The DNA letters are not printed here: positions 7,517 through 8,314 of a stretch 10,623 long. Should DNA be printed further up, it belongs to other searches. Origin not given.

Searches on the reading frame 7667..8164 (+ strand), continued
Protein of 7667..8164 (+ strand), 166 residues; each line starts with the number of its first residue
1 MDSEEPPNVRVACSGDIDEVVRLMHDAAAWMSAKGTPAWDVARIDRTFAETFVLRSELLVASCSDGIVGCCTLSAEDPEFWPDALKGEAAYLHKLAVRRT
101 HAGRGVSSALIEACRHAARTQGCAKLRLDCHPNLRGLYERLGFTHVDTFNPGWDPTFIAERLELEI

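Call 50: fold_search(model_id=the predicted structure, library=afdb50)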
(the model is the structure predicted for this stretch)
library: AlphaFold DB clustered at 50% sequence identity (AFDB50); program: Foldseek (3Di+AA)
matches with E <= 10: 2307; with E <= 0.001: 2299
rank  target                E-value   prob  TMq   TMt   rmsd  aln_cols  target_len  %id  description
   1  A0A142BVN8            1.8e-33  1.00  0.99  0.99   0.6       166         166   99  N-acetyltransferase domain-containing protein [uncultured bacterium IN-03]
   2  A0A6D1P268            3.2e-33  1.00  0.98  0.83   0.8       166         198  100  GNAT [Escherichia coli]
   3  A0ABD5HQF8            6.3e-33  1.00  0.98  0.85   0.6       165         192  100  GNAT family N-acetyltransferase (Fragment) [Klebsiella pasteurii]
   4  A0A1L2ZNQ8            1.1e-32  1.00  0.98  0.85   0.7       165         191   98  GNAT family N-acetyltransferase [Neomicrococcus aestuarii]
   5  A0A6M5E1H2            1.8e-32  1.00  0.98  0.48   0.8       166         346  100  GNAT family N-acetyltransferase [Pseudomonas aeruginosa]
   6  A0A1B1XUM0            1.2e-29  1.00  0.95  0.78   2.1       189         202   83  Putative acetyltransferase [Pseudomonas aeruginosa]
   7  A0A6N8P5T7            2.9e-28  1.00  0.88  0.98   0.7       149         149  100  GNAT family N-acetyltransferase (Fragment) [Escherichia coli]
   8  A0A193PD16            4.3e-26  1.00  0.87  0.97   0.6       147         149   96  Acetyltransferase (Fragment) [Pseudomonas aeruginosa]
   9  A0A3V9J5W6            1.2e-25  1.00  0.84  0.90   4.9       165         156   84  GNAT family N-acetyltransferase [Salmonella typhimurium]
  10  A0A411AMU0            5.1e-24  1.00  0.80  0.49   1.2       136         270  100  Puromycin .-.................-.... protein [Proteus mirabilis]
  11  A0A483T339            3.7e-23  1.00  0.75  0.93   1.6       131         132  100  GNAT family N-acetyltransferase (Fragment) [Klebsiella pneumoniae]
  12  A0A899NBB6            3.1e-22  1.00  0.72  0.75   0.7       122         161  100  N-acetyltransferase domain-containing protein [Escherichia coli]
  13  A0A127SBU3            1.4e-21  1.00  0.70  0.76   2.0       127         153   98  Acetyltransf_1 (Fragment)
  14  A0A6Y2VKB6            2.0e-21  1.00  0.71  0.97   0.8       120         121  100  GNAT family N-acetyltransferase (Fragment) [Salmonella infantis]
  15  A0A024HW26            4.0e-21  1.00  0.72  0.62   1.8       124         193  100  GCN5-like N-acetyltransferase [Klebsiella pneumoniae]
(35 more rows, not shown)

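Call 58: search_protein_families(proteins=[window:7667-8164:+], library=padloc, max_evalue=1)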
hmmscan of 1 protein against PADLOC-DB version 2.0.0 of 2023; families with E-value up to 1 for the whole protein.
window:7667-8164:+ (166 aa): 0 families

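Call 59: search_protein_families(proteins=[window:7667-8164:+], library=phrogs, max_evalue=0.01)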
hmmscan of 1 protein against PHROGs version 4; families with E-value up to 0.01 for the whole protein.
window:7667-8164:+ (166 aa): 3 families
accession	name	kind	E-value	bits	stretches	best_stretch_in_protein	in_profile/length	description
phrog_1249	-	other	7.4e-28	98.5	1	1-153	2-156/180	acetyltransferase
phrog_3810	-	other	2.9e-05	25.1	1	58-144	60-143/155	acetyltransferase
phrog_1758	-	other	0.0048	17.9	1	89-151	99-166/184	acetyltransferase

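Call 63: find_encoding_contigs(protein=P0184, flank=8000, max_places=3)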
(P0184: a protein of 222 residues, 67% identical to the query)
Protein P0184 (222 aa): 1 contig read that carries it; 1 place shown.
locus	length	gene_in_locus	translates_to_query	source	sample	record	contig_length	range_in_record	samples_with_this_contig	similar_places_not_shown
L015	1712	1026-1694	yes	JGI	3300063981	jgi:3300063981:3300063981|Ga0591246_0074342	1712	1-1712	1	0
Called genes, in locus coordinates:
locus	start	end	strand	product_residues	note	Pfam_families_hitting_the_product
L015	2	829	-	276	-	?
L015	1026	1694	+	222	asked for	-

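Call 65: search_protein_families(proteins=[L015:2-829:-], library=ncbifam, max_evalue=0.01)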
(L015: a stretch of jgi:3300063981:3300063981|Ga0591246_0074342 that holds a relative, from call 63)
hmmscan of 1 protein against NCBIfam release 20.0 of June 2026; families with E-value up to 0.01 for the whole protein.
L015:2-829:- (276 aa): 10 families
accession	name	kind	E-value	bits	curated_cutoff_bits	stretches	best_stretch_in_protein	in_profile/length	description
NF033068.1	APH_3p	equivalog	1.9e-06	27.6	205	1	194-241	176-223/255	APH(3') family aminoglycoside O-phosphotransferase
NF000241.1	MPH_3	exception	6.5e-06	25.7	500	1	189-241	184-237/293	Mph(E)/Mph(G) family macrolide 2'-phosphotransferase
NF012158.1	macrolide_MphE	exception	1.6e-05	24.3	640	1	189-241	184-237/294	Mph(E) family macrolide 2'-phosphotransferase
NF000255.1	macrolide_MphF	exception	3.5e-05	23.3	650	1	177-258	177-258/299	Mph(F) family macrolide 2'-phosphotransferase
NF000254.1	macrolide_MphA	exception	0.00025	20.5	550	1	180-249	180-251/293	Mph(A) family macrolide 2'-phosphotransferase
NF033059.2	APH_3p_I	exception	0.00037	20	400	1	118-237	114-232/267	APH(3')-I family aminoglycoside O-phosphotransferase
NF033064.0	APH_3p_IIIa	exception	0.00039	20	530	1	194-231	185-222/264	aminoglycoside O-phosphotransferase APH(3')-IIIa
NF041268.1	capreo_Cph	equivalog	0.0008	19.1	390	1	52-232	41-225/285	capreomycin phosphotransferase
TIGR02721.1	ycfN_thiK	equivalog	0.00083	18.6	299.45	0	196-237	149-189/256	thiamine kinase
NF000088.1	viomycin_Vph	equivalog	0.0018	17.7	400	1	195-232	192-233/293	viomycin phosphotransferase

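Call 68: profile_search(protein=L015:2-829:-)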
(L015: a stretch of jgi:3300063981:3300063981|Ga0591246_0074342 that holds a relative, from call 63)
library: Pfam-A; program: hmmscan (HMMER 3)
A. the first sequence (276 residues): domains with independent E <= 10: 2; with E <= 0.001: 1
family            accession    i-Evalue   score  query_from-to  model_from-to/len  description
APH               PF01636.29    1.7e-34   120.1      38-262         9-239/239  Phosphotransferase enzyme family
DUF1679           PF07914.17        0.1    11.9     194-231       269-311/414  Uncharacterized oxidoreductase dhs-27

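Call 73: profile_search(alignment_id=A3)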
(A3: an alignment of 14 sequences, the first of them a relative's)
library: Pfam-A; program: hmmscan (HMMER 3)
A. the first sequence (409 residues): domains with independent E <= 10: 8; with E <= 0.001: 4
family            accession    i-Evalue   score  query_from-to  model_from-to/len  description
2-ph_phosp        PF04029.19    4.1e-24    85.4      24-235        11-225/226  2-phosphosulpholactate phosphatase
Acetyltransf_1    PF00583.31    2.5e-09    37.9     271-385         7-116/116  Acetyltransferase (GNAT) family
Acetyltransf_7    PF13508.13    6.3e-07    30.1     296-386         4-83/84  Acetyltransferase (GNAT) domain
Acetyltransf_10   PF13673.13      3e-05    24.4     288-388        24-110/128  Acetyltransferase (GNAT) domain
FR47              PF08445.16      0.052    14.0     331-388        24-80/86  FR47-like protein
Acetyltransf_9    PF13527.13       0.16    12.4     334-367        78-111/127  Acetyltransferase (GNAT) domain
Acetyltransf_CG   PF14542.12       0.17    12.5     327-362        23-58/80  GCN5-related N-acetyl-transferase
Acetyltransf_3    PF13302.13        0.2    12.8     248-386         2-138/138  Acetyltransferase (GNAT) domain
B. every sequence of the alignment scanned on its own (14 sequences): families by number of members that match
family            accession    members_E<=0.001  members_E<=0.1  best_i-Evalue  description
Acetyltransf_1    PF00583.31                14              14        2.6e-16  Acetyltransferase (GNAT) family
Acetyltransf_7    PF13508.13                14              14        6.1e-10  Acetyltransferase (GNAT) domain
Acetyltransf_10   PF13673.13                14              14        3.1e-08  Acetyltransferase (GNAT) domain
Acetyltransf_3    PF13302.13                 2               4        7.2e-05  Acetyltransferase (GNAT) domain
Acetyltransf_9    PF13527.13                 2               3        3.8e-04  Acetyltransferase (GNAT) domain
FR47              PF08445.16                 1               4        2.9e-04  FR47-like protein
NTP_transf_6      PF06042.17                 1               1        5.4e-45  Nucleotidyltransferase
Hydrolase_3       PF08282.18                 1               1        7.2e-45  haloacid dehalogenase-like hydrolase
2-ph_phosp        PF04029.19                 1               1        4.1e-24  2-phosphosulpholactate phosphatase
Esterase          PF00756.26                 1               1        1.1e-14  Putative esterase
Glyoxalase        PF00903.31                 1               1        1.6e-12  Glyoxalase/Bleomycin resistance protein/Dioxygenase superfamily
Methyltransf_25   PF13649.12                 1               1        1.9e-11  Methyltransferase domain
Methyltransf_31   PF13847.12                 1               1        4.1e-10  Methyltransferase domain
Methyltransf_16   PF10294.15                 1               1        3.2e-09  Lysine methyltransferase
MTS               PF05175.20                 1               1        3.1e-08  Methyltransferase small domain
Methyltransf_12   PF08242.18                 1               1        8.3e-08  Methyltransferase domain
Methyltransf_23   PF13489.12                 1               1        6.3e-07  Methyltransferase domain
Methyltransf_11   PF08241.18                 1               1        1.2e-06  Methyltransferase domain
Glyoxalase_6      PF18029.7                  1               1        7.8e-06  Glyoxalase-like domain
Acetyltransf_CG   PF14542.12                 0               2        6.9e-03  GCN5-related N-acetyl-transferase
